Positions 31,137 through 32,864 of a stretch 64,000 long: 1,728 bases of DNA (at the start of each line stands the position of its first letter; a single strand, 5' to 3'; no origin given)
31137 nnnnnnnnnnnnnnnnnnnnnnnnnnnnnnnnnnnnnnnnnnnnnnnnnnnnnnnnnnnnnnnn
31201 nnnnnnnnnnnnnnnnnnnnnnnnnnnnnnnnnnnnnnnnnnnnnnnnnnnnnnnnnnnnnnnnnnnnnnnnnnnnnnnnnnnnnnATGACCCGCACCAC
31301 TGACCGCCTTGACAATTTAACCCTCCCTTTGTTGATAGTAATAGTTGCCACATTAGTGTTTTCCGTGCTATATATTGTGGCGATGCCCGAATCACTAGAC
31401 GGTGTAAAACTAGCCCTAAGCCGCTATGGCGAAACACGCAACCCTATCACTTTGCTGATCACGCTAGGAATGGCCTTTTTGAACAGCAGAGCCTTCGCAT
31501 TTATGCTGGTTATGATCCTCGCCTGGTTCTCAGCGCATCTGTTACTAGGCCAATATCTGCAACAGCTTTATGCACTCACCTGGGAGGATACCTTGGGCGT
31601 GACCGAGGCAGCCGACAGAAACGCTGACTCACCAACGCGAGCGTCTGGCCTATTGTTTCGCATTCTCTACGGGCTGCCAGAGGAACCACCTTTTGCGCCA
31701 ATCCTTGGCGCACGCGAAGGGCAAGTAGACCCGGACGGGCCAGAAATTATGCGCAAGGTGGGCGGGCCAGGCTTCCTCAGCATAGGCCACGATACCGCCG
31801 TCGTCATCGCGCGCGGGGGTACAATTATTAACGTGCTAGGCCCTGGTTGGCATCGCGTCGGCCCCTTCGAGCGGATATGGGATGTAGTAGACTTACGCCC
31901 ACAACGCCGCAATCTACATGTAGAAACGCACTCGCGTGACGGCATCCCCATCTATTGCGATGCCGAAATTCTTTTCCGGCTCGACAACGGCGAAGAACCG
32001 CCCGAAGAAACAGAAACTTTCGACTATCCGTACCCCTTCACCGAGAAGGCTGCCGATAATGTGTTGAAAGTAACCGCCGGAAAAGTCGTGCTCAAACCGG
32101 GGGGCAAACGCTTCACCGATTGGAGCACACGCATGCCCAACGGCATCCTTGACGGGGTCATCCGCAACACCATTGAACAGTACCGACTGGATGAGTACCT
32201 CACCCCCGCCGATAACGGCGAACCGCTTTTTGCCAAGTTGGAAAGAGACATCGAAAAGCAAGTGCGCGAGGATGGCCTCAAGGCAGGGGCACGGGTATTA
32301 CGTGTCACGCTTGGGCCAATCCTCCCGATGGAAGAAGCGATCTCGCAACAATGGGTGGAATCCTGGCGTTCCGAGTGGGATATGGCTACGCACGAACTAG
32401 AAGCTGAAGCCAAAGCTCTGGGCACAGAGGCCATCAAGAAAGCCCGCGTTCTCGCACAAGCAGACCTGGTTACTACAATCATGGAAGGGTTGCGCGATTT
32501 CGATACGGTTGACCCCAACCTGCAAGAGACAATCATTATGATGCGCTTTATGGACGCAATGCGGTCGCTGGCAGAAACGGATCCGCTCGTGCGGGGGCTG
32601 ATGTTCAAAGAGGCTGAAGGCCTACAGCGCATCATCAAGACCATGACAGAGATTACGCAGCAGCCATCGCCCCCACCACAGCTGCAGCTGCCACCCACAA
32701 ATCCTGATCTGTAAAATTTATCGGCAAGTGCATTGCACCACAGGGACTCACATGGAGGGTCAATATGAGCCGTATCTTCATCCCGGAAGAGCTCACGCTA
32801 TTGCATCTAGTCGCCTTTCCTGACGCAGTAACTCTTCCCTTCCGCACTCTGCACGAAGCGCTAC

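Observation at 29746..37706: Co-directional cluster: two translationally coupled SPFH/flotillin-like proteins, a hypothetical, a PfkB kinase and a membrane-anchored SF2 helicase. Candidate uncharacterised membrane-associated system.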

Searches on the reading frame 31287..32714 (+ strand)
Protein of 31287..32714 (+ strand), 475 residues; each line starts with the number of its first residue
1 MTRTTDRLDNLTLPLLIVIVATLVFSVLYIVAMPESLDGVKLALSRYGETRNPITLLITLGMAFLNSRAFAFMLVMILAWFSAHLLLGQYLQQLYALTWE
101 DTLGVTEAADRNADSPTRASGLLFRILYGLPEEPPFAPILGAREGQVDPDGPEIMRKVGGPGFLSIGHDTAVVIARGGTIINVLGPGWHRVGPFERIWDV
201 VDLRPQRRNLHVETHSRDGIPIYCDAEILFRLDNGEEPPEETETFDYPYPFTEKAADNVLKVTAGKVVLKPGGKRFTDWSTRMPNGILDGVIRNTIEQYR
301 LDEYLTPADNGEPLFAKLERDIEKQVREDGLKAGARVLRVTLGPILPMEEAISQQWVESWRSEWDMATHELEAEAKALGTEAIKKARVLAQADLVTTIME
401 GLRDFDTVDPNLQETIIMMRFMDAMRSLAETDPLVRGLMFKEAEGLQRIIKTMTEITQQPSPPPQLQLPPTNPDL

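Call 3: search_protein_families(library=pfam, proteins=[window:31287-32714:+], max_evalue=0.01)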
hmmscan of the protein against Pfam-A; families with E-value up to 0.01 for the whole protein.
window:31287-32714:+ (475 aa): 1 family
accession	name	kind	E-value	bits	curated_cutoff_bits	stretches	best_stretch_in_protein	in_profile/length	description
PF01145.31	Band_7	-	1.2e-11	45.4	23.6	1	166-351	3-151/176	SPFH domain / Band 7 family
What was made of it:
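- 31287..32714 (+): SPFH2: 475 aa, a 2-helix N-terminal hairpin and an SPFH domain. Its start overlaps the SPFH1 stop by 4 nt. Band_7 45.4 bits (call 3).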

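Call 4: search_protein_families(library=padloc, proteins=[window:31287-32714:+], max_evalue=0.01)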
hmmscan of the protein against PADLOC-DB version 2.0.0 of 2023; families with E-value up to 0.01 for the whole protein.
window:31287-32714:+ (475 aa): 0 families

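Call 6: search_protein_families(library=ncbifam, proteins=[window:31287-32714:+], max_evalue=0.01)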
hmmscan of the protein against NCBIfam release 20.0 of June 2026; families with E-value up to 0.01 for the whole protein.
window:31287-32714:+ (475 aa): 0 families

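Call 12: find_homologous_proteins(query=window:31287-32714:+)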
Query window:31287-32714:+ (475 aa): 30 proteins with E <= 0.001 among 8000 candidates.
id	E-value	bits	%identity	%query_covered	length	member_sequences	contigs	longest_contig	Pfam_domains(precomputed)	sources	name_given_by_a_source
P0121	0.0e+0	1073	100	100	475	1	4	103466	PF01145.32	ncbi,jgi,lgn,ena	-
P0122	5.8e-189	647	63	97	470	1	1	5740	PF01145.32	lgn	-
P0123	2.7e-145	503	53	96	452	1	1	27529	PF01145.32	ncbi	-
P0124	2.6e-144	500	49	96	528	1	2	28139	PF01145.32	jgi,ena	-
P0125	1.8e-120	421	46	99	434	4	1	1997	PF01145.32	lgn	-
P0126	2.6e-109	384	44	99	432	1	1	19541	PF01145.32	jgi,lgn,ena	-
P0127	2.4e-108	381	45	95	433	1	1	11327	PF01145.32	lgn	-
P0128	1.2e-106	376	44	95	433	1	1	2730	PF01145.32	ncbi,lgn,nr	ncbi:MAG: SPFH domain-containing protein [Chloroflexota bacterium]|nr:SPFH domain-containing protein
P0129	1.2e-105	372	45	85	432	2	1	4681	PF01145.32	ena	-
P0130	1.5e-104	369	43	98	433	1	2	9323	PF01145.32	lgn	-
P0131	4.5e-104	367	43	95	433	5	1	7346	PF01145.32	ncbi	-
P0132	6.6e-102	360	43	95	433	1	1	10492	PF01145.32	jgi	-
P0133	2.2e-100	355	43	97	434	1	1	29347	PF01145.32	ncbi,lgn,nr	ncbi:MAG: SPFH domain-containing protein [Chloroflexota bacterium]|nr:SPFH domain-containing protein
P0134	6.4e-100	353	43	95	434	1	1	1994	PF01145.32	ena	-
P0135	6.0e-98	347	39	96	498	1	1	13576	PF01145.32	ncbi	-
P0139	1.4e-93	333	42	83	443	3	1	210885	PF01145.32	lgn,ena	-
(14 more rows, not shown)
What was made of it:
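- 31287..32714 (+): 30 homologues found by word search, all Chloroflexota (call 12).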

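Call 14: find_encoding_contigs(protein=P0123, flank=10000, max_places=1)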
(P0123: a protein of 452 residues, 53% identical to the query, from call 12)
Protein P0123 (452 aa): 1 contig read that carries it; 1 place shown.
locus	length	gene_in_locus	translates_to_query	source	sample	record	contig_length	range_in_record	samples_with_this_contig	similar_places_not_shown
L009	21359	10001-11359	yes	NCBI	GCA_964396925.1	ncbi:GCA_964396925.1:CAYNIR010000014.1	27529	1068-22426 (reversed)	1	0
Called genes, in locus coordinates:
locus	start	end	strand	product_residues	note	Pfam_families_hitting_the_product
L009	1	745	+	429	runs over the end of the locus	PF20695:UbiD_N, PF01977:UbiD, PF20696:UbiD_C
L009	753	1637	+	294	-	PF00701:DHDPS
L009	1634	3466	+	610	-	PF00496:SBP_bac_5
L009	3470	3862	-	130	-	PF22636:FlK, PF03061:4HBT (weak)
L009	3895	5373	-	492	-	PF13231:PMT_2 (weak)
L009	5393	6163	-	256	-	-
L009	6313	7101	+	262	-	PF02616:SMC_ScpA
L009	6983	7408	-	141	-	PF04892:VanZ-LLP1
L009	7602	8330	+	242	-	PF00535:Glycos_transf_2, PF13641:Glyco_tranf_2_3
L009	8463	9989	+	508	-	PF01145:Band_7 (weak)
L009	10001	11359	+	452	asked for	PF01145:Band_7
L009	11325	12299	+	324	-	-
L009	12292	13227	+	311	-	PF00294:PfkB, PF08543:Phos_pyr_kin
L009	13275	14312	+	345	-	PF01555:N6_N4_Mtase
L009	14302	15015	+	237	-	PF11487:RestrictionSfiI, PF14562:Endonuc_BglI (weak)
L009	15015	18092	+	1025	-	PF00270:DEAD (faint), PF04851:ResIII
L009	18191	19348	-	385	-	PF13433:Peripla_BP_5, PF13458:Peripla_BP_6, PF01094:ANF_receptor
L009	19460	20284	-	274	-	-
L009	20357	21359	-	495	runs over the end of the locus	PF13531:SBP_bac_11, PF00092:VWA, PF13519:VWA_2, PF13768:VWA_3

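Call 15: find_encoding_contigs(protein=P0122, flank=10000, max_places=1)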
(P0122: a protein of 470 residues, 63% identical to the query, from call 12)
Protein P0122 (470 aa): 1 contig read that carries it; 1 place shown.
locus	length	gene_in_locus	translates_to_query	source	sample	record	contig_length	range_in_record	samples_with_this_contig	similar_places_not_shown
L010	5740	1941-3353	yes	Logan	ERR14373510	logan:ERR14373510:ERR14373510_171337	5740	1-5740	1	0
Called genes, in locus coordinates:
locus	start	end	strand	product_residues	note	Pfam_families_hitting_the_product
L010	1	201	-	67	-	?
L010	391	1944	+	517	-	PF01145:Band_7 (weak)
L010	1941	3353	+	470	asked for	PF01145:Band_7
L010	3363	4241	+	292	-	-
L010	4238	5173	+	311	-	PF00294:PfkB, PF08543:Phos_pyr_kin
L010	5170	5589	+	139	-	PF00472:RF-1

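Call 16: find_encoding_contigs(protein=P0139, flank=10000, max_places=1)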
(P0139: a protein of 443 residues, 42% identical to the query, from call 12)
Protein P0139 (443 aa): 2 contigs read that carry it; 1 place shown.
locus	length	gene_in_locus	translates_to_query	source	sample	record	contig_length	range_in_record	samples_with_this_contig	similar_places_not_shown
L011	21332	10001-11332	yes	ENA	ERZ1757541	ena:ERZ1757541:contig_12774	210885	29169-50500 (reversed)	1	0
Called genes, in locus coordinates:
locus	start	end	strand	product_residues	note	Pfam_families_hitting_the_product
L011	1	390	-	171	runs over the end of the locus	-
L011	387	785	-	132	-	PF13489:Methyltransf_23 (weak), PF13847:Methyltransf_31 (weak), PF08241:Methyltransf_11, PF08242:Methyltransf_12, PF13649:Methyltransf_25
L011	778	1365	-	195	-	-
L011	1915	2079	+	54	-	-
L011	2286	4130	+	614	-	PF13522:GATase_6, PF13537:GATase_7, PF01380:SIS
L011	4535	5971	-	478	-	PF13231:PMT_2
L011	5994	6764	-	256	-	PF13398:Peptidase_M50B (weak)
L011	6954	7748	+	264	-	PF02616:SMC_ScpA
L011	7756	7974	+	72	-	-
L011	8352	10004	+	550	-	PF01145:Band_7 (faint)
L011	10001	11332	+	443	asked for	PF01145:Band_7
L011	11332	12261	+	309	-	-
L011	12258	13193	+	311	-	PF00294:PfkB, PF08543:Phos_pyr_kin (weak)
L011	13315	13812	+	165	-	PF06172:Cupin_5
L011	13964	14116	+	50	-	-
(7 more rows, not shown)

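Call 19: find_related_loci(query=A1, collection=genome_contigs, flank=10000)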
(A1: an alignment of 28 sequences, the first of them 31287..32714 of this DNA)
Query A1 (475 aa) in genome_contigs; peptide patterns used: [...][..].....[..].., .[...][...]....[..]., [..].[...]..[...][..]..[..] (x = any residue, [..] = any of these).
97 stretches matched a pattern; 45 encode a relative of the query (tblastn E <= 1e-3); 45 distinct loci.
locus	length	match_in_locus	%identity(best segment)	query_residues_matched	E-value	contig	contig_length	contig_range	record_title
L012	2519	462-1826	61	1-459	0e+0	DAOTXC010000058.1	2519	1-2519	MAG TPA_asm: Anaerolineae bacterium isolate H19_217 k113_290826, whole genome shotgun sequence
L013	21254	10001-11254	43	3-462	1e-114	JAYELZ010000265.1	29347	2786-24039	MAG: Chloroflexota bacterium isolate MAG094 MAG094_265, whole genome shotgun sequence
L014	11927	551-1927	39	1-455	4e-107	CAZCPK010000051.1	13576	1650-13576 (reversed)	MAG TPA_asm: uncultured Anaerolineales bacterium isolate SRP141376_co2_268 genome assembly, contig: NODE_8864_length_135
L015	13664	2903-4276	41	2-469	5e-104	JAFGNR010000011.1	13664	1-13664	MAG: Anaerolineae bacterium isolate Zod_Metabat.557 k87_48794, whole genome shotgun sequence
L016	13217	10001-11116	42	72-465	1e-100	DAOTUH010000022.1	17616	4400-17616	MAG TPA_asm: Anaerolineae bacterium isolate F17_49 k129_2485520, whole genome shotgun sequence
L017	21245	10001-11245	40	3-456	7e-100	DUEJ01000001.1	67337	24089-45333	MAG TPA_asm: Thermoflexia bacterium isolate G713 Contig1, whole genome shotgun sequence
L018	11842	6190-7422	39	17-453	3e-96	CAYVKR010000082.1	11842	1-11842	MAG TPA_asm: uncultured Anaerolineales bacterium isolate binchicken_co17_395 genome assembly, contig: NODE_11981_length_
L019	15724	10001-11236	37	5-453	3e-92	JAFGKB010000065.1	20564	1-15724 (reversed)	MAG: Anaerolineae bacterium isolate Zod_Metabat.308 k87_924409, whole genome shotgun sequence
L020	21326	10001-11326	36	2-472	2e-91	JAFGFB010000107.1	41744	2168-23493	MAG: Anaerolineae bacterium isolate Zod_Metabat.1288 k87_4488419, whole genome shotgun sequence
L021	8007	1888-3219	36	2-473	6e-91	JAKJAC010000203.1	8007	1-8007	MAG: Chloroflexota bacterium isolate UR.bin201 NODE_203_length_8007_cov_2.509710, whole genome shotgun sequence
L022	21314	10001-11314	38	2-469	3e-89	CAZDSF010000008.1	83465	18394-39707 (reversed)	MAG TPA_asm: uncultured Anaerolineales bacterium isolate binchicken_co26_174 genome assembly, contig: NODE_433_length_83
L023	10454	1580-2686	38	69-464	4e-87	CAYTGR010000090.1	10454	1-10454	MAG TPA_asm: uncultured Anaerolineales bacterium isolate binchicken_co20_429 genome assembly, contig: NODE_11605_length_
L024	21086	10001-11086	41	72-455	1e-86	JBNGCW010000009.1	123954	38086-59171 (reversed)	MAG: Anaerolineae bacterium isolate E05-010 bin29.fa-9, whole genome shotgun sequence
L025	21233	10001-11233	39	43-470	3e-86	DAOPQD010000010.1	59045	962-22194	MAG TPA_asm: Anaerolineae bacterium isolate AMR_MDS_1531 NODE_680_length_59045_cov_51.230700, whole genome shotgun seque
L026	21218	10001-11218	39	6-454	5e-86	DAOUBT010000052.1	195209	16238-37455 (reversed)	MAG TPA_asm: Anaerolineae bacterium isolate H71_746 k91_1081425, whole genome shotgun sequence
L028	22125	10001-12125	39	70-448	1e-80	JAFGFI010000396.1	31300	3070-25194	MAG: Anaerolineae bacterium isolate Zod_Metabat.1307 k87_11449337, whole genome shotgun sequence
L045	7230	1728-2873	31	17-426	6e-49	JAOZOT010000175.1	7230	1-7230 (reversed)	MAG: Anaerolineae bacterium isolate GMC4.maxbin2.235_sub GMC4_17866_length_7230_cov_20.597770, whole genome shotgun sequ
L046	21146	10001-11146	29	116-470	2e-48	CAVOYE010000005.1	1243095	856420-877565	MAG: uncultured Chloroflexia bacterium isolate MFD09964.bin.2.39 genome assembly, contig: contig_14404, whole genome sho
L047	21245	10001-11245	30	37-439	2e-47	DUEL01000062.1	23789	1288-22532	MAG TPA_asm: Thermoflexia bacterium isolate J88 Contig62, whole genome shotgun sequence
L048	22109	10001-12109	31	135-444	1e-42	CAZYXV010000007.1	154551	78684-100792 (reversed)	MAG TPA_asm: uncultured Anaerolineae bacterium isolate binchicken_co26_194 genome assembly, contig: NODE_109_length_1545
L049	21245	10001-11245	29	55-461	5e-40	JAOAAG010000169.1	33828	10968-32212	MAG: Anaerolineae bacterium isolate SKW140 k141_1509456, whole genome shotgun sequence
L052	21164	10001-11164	28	88-462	9e-36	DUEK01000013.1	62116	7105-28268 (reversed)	MAG TPA_asm: Thermoflexia bacterium isolate G79 Contig13, whole genome shotgun sequence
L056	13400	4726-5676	31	138-425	5e-36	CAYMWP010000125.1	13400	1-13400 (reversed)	MAG TPA_asm: uncultured Anaerolineales bacterium isolate binchicken_co334_151 genome assembly, contig: NODE_8258_length_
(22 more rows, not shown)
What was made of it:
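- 31287..32714 (+): 45 genome loci, all Anaerolineae or Thermoflexia (call 19).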

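Call 39: search_protein_families(library=pfam, proteins=[L049:12269-12931:+, L056:6849-7505:+, L047:12505-13158:+, L045:4382-5029:+, L045:3172-4359:+, L047:11002-12495:+, L049:13246-16062:+, L052:12709-16518:+, L048:8517-9452:+, L046:11424-11861:+], max_evalue=0.01)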
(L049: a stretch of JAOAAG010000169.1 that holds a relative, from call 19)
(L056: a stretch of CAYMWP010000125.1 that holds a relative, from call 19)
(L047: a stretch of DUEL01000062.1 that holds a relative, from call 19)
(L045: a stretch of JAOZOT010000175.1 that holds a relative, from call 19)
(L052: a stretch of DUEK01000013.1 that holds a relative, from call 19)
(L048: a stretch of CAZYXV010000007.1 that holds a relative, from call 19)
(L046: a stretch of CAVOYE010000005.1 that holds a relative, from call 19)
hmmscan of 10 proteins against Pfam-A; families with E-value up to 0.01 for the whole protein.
L049:12269-12931:+ (220 aa): 0 families

L056:6849-7505:+ (218 aa): 0 families

L047:12505-13158:+ (217 aa): 0 families

L045:4382-5029:+ (215 aa): 3 families
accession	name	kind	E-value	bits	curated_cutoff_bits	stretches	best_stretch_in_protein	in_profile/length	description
PF01081.25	Aldolase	-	1.3e-46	158.9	27.8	1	9-199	4-194/196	KDPG and KHG aldolase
PF02581.23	TMP-TENI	-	0.00048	20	27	0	137-184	134-180/180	Thiamine monophosphate synthase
PF01180.27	DHO_dh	-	0.0011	18.7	27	0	153-185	240-273/291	Dihydroorotate dehydrogenase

L045:3172-4359:+ (395 aa): 1 family
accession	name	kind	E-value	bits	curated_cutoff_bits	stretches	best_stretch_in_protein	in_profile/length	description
PF00294.29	PfkB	-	4.6e-19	69.3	25.8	2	36-244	5-199/302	pfkB family carbohydrate kinase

L047:11002-12495:+ (497 aa): 1 family
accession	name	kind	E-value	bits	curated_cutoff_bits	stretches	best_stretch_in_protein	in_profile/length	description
PF13424.12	TPR_12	-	3.1e-06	27.7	30.1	1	201-256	22-76/77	Tetratricopeptide repeat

L049:13246-16062:+ (938 aa): 3 families
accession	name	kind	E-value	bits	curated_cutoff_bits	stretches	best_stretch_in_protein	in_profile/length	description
PF00759.25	Glyco_hydro_9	-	2.5e-72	245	27.7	1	334-793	1-443/444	Glycosyl hydrolase family 9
PF21582.3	CBM30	-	1.4e-39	136.2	27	1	46-219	2-170/170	Carbohydrate binding domain 30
PF02927.20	CelD_N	-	1.8e-15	57.8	24.6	1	227-310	4-81/86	Cellulase N-terminal ig-like domain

L052:12709-16518:+ (1269 aa): 5 families
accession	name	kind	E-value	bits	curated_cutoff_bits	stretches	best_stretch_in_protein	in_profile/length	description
PF13185.12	GAF_2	-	6.4e-127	418.7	28.6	7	232-368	2-136/136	GAF domain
PF01590.32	GAF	-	1e-110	366.3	22.4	7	571-707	1-133/133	GAF domain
PF13492.12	GAF_3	-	1.7e-72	242.3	27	7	234-369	2-129/129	GAF domain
PF11849.14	DUF3369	-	4e-20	73.2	27.2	1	994-1047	117-168/168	Domain of unknown function (DUF3369)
PF18698.7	HisK_sensor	-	0.0021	18.9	27.3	0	217-340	5-121/126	Histidine kinase sensor domain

L048:8517-9452:+ (311 aa): 3 families
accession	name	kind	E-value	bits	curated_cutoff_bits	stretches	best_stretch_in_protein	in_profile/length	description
PF00294.29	PfkB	-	1.6e-53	182.5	25.8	1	8-295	3-295/302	pfkB family carbohydrate kinase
PF08543.17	Phos_pyr_kin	-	4.6e-05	23.4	27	1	185-282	120-224/246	Phosphomethylpyrimidine kinase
PF01256.23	Carb_kinase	-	0.002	18.1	27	1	180-272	112-201/242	NAD(P)H-hydrate dehydratase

L046:11424-11861:+ (145 aa): 1 family
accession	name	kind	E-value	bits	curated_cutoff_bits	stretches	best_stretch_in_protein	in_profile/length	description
PF04075.20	F420H2_quin_red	-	2.9e-43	147.5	22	1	12-143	2-130/130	F420H(2)-dependent quinone reductase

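Call 41: search_solved_structures(query=A1, max_evalue=1)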
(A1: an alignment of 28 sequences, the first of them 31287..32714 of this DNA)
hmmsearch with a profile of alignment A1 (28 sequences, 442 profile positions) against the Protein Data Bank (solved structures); distinct sequences matched with E-value up to 1: 3.
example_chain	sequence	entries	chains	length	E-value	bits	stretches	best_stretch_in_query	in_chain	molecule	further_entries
8gn9_A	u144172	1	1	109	0.00039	22.4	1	174-215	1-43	Stomatin homolog PH1511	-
3bk6_A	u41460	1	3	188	0.0053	18.7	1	174-211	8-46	PH stomatin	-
2q97_T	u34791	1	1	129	0.47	12.3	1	337-434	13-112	Toxofilin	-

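Call 95: search_dna_similar(query=window:31287-32714:+, collection=plasmids, mode=protein, max_rows=8, max_evalue=0.001)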
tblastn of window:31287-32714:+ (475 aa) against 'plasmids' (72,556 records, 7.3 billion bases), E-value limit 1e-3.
No match.
